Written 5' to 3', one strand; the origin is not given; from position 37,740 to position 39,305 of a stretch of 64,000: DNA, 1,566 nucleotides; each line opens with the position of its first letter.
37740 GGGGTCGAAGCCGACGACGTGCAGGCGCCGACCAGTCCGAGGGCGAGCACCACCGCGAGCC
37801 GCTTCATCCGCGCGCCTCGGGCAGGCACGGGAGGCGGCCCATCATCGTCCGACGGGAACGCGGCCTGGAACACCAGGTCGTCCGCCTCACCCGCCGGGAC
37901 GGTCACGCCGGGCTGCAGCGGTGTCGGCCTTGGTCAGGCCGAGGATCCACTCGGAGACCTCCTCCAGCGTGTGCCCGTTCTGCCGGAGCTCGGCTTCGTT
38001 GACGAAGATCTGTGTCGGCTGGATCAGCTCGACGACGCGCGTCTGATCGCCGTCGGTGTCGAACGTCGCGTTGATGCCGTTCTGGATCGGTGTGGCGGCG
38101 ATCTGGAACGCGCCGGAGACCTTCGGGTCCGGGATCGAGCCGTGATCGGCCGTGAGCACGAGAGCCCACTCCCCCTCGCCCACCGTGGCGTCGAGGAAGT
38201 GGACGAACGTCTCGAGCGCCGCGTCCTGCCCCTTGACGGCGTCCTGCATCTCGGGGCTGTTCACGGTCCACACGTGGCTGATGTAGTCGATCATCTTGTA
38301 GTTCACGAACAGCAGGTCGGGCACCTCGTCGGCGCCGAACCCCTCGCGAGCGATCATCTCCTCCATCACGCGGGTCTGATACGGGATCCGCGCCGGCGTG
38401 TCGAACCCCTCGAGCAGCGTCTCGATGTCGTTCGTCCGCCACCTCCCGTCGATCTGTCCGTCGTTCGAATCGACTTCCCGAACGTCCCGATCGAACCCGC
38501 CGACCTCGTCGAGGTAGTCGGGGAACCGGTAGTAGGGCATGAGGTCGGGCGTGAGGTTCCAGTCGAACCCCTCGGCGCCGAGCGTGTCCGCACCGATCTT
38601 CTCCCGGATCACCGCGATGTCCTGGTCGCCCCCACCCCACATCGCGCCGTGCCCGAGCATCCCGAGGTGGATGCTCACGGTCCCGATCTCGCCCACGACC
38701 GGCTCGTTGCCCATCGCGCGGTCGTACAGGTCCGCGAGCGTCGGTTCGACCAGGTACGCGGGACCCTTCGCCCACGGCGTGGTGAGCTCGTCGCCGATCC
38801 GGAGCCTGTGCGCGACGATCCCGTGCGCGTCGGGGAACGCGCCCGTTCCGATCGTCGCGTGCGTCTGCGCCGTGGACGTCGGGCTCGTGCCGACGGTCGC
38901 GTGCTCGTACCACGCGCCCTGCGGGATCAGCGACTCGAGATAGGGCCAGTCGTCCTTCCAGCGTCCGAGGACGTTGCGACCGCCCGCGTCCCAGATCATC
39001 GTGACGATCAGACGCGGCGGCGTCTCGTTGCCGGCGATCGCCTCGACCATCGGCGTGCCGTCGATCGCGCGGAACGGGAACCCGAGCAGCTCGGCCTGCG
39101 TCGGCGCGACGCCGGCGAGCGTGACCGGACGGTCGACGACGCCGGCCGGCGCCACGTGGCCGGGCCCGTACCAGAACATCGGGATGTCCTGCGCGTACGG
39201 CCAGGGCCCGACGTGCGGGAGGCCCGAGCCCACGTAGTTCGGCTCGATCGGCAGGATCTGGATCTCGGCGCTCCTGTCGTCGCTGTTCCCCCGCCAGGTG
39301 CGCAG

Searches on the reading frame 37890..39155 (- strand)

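Call 62: search_protein_families(library=pfam, proteins=[window:37890-39155:-], max_evalue=0.00001)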
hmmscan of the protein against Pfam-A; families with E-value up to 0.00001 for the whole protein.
window:37890-39155:- (422 aa): 1 family
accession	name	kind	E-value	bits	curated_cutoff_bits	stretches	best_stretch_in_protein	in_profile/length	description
PF01663.27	Phosphodiest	-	7.7e-25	88.6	23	1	56-410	7-285/342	Type I phosphodiesterase / nucleotide pyrophosphatase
